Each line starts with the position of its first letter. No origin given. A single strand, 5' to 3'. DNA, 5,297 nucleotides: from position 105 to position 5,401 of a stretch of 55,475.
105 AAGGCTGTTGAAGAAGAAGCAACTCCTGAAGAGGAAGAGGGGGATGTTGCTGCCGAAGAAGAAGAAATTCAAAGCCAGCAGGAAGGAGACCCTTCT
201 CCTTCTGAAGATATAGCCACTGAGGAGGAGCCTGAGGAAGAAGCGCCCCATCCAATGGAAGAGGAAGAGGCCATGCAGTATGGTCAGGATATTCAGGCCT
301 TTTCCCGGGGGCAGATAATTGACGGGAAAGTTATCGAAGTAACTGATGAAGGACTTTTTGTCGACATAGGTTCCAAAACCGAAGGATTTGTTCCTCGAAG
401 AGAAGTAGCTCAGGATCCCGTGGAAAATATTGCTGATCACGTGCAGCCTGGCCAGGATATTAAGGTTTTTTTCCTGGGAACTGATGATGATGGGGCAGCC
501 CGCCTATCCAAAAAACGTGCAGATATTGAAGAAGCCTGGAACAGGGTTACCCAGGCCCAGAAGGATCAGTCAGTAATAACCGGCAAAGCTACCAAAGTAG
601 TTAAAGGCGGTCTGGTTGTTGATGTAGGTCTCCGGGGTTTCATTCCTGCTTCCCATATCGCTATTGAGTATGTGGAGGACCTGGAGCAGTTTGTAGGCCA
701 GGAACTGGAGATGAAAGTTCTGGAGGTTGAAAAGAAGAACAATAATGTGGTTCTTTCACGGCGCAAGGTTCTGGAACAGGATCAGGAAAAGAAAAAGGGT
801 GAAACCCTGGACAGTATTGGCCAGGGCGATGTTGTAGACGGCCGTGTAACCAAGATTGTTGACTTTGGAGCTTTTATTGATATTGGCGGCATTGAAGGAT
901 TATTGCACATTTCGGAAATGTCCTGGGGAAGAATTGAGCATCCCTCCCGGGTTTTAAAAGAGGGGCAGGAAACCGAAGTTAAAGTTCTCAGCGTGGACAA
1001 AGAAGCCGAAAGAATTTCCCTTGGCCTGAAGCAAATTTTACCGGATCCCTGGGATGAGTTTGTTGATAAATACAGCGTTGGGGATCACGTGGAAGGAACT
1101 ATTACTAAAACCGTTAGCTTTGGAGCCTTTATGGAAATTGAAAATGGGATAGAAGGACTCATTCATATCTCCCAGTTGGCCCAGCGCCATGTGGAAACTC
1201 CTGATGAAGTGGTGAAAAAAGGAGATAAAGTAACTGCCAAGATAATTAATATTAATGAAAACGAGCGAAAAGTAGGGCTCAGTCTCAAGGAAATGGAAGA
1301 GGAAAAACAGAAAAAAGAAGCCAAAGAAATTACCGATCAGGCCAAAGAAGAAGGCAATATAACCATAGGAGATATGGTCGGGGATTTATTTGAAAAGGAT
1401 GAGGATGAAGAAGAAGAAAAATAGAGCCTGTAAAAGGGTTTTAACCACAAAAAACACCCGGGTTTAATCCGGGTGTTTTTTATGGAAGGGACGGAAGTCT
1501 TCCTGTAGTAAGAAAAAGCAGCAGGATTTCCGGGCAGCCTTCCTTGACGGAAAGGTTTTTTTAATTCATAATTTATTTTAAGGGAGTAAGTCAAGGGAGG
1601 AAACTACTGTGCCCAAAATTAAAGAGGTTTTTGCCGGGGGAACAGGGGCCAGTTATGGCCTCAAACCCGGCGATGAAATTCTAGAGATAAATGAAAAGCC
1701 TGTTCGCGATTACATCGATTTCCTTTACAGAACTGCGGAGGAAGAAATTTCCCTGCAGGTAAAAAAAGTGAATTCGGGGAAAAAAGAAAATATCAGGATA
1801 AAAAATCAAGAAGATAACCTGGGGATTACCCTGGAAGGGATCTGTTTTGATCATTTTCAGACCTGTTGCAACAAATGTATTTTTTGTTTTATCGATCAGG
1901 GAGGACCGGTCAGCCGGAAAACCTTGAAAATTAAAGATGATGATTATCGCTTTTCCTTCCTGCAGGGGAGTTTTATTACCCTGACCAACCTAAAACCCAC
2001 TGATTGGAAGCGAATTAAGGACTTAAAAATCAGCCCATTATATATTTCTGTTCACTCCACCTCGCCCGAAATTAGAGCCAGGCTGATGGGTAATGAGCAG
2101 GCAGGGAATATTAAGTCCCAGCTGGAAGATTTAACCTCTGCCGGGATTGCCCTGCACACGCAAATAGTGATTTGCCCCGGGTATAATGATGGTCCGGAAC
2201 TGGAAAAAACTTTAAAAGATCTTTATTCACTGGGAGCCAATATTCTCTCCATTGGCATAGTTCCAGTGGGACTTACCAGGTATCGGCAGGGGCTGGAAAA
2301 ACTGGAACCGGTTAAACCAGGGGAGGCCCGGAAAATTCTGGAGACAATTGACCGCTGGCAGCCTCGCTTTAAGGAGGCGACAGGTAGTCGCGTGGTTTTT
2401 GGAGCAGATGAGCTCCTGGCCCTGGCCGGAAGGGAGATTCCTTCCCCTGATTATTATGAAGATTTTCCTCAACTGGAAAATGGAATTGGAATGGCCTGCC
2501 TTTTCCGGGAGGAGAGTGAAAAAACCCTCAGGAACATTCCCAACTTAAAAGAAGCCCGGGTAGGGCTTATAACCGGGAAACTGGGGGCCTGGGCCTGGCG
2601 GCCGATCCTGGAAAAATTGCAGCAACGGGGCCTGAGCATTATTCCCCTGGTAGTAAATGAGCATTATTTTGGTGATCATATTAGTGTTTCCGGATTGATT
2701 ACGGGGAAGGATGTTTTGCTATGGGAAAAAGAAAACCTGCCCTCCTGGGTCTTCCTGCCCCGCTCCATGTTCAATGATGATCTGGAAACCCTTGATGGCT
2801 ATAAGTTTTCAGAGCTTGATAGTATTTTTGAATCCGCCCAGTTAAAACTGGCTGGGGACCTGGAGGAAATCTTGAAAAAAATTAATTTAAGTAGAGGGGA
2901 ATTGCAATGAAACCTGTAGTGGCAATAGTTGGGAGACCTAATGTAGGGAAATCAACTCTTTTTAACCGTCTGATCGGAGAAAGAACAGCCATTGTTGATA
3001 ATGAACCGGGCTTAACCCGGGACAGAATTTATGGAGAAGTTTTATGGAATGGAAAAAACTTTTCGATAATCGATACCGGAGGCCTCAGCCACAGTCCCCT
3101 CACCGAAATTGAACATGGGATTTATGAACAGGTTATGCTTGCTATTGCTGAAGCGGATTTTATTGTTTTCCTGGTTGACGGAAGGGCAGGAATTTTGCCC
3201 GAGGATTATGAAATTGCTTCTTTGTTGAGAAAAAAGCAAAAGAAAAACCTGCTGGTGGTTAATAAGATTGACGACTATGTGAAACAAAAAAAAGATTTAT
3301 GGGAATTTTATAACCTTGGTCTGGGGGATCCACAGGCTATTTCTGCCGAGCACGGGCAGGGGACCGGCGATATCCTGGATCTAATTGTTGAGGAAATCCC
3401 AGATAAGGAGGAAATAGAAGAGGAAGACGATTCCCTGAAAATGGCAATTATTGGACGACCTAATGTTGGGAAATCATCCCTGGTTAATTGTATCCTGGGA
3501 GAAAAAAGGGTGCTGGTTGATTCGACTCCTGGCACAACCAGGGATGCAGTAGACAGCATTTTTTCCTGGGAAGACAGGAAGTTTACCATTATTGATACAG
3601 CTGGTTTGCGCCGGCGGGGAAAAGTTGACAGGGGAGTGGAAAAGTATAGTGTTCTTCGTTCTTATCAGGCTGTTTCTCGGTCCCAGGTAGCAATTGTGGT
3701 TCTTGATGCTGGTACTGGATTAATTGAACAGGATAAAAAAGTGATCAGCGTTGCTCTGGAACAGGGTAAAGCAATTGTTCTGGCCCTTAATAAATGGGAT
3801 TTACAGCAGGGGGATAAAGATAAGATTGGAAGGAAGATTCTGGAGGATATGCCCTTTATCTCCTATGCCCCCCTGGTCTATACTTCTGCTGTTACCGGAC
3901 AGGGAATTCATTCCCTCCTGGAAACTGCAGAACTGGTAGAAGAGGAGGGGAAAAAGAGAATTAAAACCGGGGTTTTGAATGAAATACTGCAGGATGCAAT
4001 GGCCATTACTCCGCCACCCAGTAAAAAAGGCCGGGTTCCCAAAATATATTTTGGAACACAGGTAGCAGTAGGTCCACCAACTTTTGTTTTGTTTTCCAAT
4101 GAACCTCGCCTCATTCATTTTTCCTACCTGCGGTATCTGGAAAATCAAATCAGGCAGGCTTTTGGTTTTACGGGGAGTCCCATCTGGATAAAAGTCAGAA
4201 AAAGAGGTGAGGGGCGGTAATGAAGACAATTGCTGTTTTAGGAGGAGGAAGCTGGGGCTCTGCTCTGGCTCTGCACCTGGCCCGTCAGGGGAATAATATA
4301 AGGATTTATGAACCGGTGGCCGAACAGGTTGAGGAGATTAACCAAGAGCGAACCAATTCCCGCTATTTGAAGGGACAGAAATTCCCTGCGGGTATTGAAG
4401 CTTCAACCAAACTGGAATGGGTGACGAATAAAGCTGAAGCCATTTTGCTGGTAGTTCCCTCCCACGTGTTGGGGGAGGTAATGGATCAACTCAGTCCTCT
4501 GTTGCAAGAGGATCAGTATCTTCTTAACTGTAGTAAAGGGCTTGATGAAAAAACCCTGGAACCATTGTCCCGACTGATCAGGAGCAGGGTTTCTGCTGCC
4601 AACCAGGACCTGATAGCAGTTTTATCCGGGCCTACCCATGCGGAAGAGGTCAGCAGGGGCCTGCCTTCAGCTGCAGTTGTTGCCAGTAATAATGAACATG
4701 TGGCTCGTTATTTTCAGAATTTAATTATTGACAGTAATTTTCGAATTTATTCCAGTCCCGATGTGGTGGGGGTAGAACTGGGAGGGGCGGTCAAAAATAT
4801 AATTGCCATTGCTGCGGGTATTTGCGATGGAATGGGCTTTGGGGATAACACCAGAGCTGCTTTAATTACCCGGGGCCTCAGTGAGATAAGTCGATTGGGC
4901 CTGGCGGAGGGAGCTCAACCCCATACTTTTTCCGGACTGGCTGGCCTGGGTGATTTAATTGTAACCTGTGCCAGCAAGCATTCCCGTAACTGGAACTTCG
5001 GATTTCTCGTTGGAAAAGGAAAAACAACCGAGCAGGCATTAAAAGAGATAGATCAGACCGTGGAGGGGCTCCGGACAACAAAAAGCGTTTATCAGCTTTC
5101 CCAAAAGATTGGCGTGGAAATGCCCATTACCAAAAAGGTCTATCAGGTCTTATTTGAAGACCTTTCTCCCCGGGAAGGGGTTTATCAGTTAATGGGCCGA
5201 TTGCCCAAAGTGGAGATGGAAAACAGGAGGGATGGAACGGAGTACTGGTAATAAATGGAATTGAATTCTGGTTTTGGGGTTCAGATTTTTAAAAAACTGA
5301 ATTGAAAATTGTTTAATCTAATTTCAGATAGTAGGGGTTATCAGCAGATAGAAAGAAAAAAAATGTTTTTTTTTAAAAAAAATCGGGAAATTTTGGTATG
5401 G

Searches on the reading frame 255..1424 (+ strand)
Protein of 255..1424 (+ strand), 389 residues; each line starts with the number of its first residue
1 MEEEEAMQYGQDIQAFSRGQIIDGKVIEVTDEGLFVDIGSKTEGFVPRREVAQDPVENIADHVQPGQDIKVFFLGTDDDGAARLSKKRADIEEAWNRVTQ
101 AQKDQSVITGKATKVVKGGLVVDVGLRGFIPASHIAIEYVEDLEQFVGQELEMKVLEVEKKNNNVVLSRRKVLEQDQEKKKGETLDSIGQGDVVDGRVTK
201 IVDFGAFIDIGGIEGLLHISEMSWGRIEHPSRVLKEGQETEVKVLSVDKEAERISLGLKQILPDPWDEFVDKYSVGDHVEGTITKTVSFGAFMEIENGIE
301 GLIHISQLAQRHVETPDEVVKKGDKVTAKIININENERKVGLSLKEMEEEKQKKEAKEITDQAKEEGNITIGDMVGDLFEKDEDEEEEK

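Call 47: search_protein_families(library=pfam, proteins=[window:255-1424:+], max_evalue=0.00001)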
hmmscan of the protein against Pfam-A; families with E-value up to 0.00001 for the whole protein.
window:255-1424:+ (389 aa): 5 families
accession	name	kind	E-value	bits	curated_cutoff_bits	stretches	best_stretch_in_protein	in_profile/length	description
PF00575.29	S1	-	2e-76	252.8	22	4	190-259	4-74/74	S1 RNA binding domain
PF23459.1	S1_RRP5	-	1.2e-21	77.4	27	0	276-344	4-72/72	RRP5 S1 domain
PF13509.12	S1_2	-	1.6e-12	47.8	21.8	0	19-72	2-47/61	S1 domain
PF21710.3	Spt6_S1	-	8.3e-10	39.3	27.5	0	286-346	27-88/91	Spt6, S1/OB domain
PF24685.1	OB_RRP5_4th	-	3.8e-08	33.7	31.5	0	17-92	7-88/92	RRP5 OB-fold domain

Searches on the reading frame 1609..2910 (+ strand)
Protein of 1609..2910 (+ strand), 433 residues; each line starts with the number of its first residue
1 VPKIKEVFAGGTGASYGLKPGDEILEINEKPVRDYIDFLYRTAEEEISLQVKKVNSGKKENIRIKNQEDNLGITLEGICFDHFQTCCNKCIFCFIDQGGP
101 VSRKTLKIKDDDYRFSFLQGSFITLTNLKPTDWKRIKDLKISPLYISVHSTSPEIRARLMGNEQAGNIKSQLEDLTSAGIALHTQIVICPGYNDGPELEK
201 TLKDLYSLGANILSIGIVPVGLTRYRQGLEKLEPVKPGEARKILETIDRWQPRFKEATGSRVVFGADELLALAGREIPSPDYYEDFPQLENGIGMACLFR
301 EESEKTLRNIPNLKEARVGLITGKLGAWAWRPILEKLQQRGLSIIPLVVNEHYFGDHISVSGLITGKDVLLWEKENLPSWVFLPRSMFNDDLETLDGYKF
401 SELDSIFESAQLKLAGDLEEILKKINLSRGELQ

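Call 47: search_protein_families(library=pfam, proteins=[window:1609-2910:+], max_evalue=0.00001)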
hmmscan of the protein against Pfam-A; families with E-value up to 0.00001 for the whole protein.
window:1609-2910:+ (433 aa): 2 families
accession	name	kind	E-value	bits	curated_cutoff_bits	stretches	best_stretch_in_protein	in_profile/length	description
PF19238.5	Radical_SAM_2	-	1.2e-60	204.1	26.7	1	65-215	1-151/151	Radical SAM-like domain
PF04459.17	DUF512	-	8.5e-50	169.3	25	1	218-405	1-191/202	Protein of unknown function (DUF512)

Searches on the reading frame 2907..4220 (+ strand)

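Call 47: search_protein_families(library=pfam, proteins=[window:2907-4220:+], max_evalue=0.00001)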
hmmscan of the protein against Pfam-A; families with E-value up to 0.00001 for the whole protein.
window:2907-4220:+ (437 aa): 10 families
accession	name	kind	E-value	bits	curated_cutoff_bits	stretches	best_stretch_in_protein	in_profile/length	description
PF01926.29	MMR_HSR1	-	3.9e-58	194.9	21.9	2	5-120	2-113/113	50S ribosome-binding GTPase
PF14714.11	KH_dom-like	-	4.6e-33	113.8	27.3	1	351-431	1-81/81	KH-domain-like of EngA bacterial GTPase enzymes, C-terminal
PF02421.24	FeoB_N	-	1e-29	103.5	27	2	178-340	2-155/156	Ferrous iron transport protein B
PF00009.33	GTP_EFTU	-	6.3e-24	85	26.5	2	178-341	5-182/188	Elongation factor Tu GTP binding domain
PF00350.29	Dynamin_N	-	1.3e-14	55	27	0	180-211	2-33/168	Dynamin family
PF04548.22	AIG1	-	3e-12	46.8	27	1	179-281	3-105/212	AIG1 family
PF03193.22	RsgA_GTPase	-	2.7e-09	37.5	30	0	154-206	84-136/174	RsgA GTPase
PF13479.12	AAA_24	-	2.3e-07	31.3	27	0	2-38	2-36/195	AAA domain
PF08477.19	Roc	-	2.6e-06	28.1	27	0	178-239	1-71/119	Ras of Complex, Roc, domain of DAPkinase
PF00071.28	Ras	-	4.1e-06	26.9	21.6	0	178-339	1-154/162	Ras family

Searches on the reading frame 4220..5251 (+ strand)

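Call 47: search_protein_families(library=pfam, proteins=[window:4220-5251:+], max_evalue=0.00001)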
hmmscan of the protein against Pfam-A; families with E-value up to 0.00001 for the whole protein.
window:4220-5251:+ (343 aa): 6 families
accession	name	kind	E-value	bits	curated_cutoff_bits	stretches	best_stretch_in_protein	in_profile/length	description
PF07479.19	NAD_Gly3P_dh_C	-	1.9e-59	200.4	25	1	181-320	1-140/142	NAD-dependent glycerol-3-phosphate dehydrogenase C-terminus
PF01210.29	NAD_Gly3P_dh_N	-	1.1e-46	159.2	23.1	1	4-161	2-157/158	NAD-dependent glycerol-3-phosphate dehydrogenase N-terminus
PF20618.3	GPD_NAD_C_bact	-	4.6e-21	75.6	27.6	1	241-307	1-66/66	Bacterial GPD, NAD-dependent C-terminal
PF03807.23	F420_oxidored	-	1.7e-09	38.6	21.6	1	3-99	1-86/94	NADP oxidoreductase coenzyme F420-dependent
PF03446.21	NAD_binding_2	-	3.3e-07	30.9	21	1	3-106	1-94/161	NAD binding domain of 6-phosphogluconate dehydrogenase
PF02558.23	ApbA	-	5.1e-06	26.6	22.2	0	4-139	1-133/150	Ketopantoate reductase PanE/ApbA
